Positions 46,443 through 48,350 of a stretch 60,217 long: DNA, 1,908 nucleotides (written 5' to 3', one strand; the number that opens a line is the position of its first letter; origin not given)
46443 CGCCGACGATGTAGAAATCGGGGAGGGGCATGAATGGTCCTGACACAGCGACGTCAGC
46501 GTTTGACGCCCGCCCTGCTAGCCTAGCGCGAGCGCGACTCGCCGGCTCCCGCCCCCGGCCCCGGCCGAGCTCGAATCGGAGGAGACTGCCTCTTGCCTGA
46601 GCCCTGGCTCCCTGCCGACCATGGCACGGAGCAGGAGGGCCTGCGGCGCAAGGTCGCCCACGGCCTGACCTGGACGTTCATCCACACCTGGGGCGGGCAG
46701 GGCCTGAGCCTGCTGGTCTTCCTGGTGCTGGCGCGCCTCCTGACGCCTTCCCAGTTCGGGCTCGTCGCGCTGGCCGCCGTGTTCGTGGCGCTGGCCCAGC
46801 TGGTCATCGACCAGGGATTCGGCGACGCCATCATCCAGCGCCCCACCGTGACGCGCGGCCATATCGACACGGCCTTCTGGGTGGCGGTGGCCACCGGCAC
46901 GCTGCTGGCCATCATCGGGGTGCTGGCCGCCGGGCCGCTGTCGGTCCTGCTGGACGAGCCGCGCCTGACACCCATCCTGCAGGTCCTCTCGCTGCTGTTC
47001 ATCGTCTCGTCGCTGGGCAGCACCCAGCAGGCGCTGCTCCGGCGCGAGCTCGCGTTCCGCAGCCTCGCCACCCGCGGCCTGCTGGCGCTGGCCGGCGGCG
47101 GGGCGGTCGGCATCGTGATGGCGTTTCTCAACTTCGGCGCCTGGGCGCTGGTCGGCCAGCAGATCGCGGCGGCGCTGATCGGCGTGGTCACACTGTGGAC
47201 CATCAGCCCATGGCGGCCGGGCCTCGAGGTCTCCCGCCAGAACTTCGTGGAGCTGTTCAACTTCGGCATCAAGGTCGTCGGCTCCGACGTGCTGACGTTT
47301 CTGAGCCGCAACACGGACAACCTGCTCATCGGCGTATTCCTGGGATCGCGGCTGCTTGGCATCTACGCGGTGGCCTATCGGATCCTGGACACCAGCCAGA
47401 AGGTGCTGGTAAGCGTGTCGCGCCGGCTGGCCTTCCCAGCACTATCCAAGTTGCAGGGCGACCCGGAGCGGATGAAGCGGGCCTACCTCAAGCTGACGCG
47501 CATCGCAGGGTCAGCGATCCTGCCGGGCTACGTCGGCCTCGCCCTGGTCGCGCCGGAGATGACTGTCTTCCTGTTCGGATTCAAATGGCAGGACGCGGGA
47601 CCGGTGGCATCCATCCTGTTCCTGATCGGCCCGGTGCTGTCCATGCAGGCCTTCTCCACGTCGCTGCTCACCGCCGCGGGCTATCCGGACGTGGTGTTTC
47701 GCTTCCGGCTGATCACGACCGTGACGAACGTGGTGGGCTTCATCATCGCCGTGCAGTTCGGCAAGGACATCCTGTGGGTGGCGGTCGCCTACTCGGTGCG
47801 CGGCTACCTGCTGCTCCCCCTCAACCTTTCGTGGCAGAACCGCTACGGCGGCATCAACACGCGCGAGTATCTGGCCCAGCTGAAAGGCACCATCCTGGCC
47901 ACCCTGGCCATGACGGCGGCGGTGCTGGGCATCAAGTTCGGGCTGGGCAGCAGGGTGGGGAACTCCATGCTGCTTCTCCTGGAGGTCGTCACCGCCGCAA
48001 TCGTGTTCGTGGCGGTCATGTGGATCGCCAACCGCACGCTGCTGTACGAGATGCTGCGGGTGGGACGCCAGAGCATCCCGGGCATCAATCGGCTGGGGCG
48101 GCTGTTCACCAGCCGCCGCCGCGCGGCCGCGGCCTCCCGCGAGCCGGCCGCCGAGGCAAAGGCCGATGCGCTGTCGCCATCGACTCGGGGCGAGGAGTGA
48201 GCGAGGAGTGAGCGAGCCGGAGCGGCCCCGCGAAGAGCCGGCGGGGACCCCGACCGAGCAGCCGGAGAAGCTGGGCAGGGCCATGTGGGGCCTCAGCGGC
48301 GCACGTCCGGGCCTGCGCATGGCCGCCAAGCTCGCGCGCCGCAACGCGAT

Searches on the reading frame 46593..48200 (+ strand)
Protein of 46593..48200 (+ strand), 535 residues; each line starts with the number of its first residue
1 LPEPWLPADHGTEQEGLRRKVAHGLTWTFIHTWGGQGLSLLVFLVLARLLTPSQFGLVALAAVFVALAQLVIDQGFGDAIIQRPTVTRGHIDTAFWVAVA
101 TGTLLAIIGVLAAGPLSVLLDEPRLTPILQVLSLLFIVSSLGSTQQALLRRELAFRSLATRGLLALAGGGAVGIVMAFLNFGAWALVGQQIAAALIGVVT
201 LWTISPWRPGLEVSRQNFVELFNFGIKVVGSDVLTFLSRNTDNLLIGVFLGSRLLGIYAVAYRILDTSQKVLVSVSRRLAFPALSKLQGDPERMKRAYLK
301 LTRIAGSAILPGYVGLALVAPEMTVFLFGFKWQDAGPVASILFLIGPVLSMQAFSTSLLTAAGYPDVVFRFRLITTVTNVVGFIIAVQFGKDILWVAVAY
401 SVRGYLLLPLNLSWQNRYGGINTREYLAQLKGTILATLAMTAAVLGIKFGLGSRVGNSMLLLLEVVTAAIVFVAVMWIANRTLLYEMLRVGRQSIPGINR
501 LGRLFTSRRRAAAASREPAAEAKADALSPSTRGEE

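Call 3: search_protein_families(library=pfam, proteins=[window:46593-48200:+])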
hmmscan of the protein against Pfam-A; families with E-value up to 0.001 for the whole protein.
window:46593-48200:+ (535 aa): 2 families
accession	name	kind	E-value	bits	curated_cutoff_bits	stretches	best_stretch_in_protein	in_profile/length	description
PF13440.11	Polysacc_synt_3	-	2.3e-84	283.5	23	1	45-335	1-291/293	Polysaccharide biosynthesis protein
PF01943.22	Polysacc_synt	-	2e-35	123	28.2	1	23-288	3-274/274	Polysaccharide biosynthesis protein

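Call 5: search_protein_families(library=ncbifam, proteins=[window:46593-48200:+], max_evalue=0.00001)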
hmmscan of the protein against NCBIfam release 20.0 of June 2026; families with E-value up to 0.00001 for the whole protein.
window:46593-48200:+ (535 aa): 4 families
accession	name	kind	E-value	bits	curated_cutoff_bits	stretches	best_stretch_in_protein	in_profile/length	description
NF007773.0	PRK10459.1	equivalog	2.5e-77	260.9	273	1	17-488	3-476/492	MOP flippase family protein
NF058658.1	Oglyco_Wzx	exception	3e-63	214.5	720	1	14-488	3-472/478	O-glycosylation flippase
NF047674.1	TeichurnBiosyTuaB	equivalog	2.8e-61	208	580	1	18-476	5-466/469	teichuronic acid biosynthesis protein TuaB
NF050818.1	PolSacchBiosHfsF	equivalog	5.3e-06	25.7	700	0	39-334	20-321/468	polysaccharide biosynthesis protein HfsF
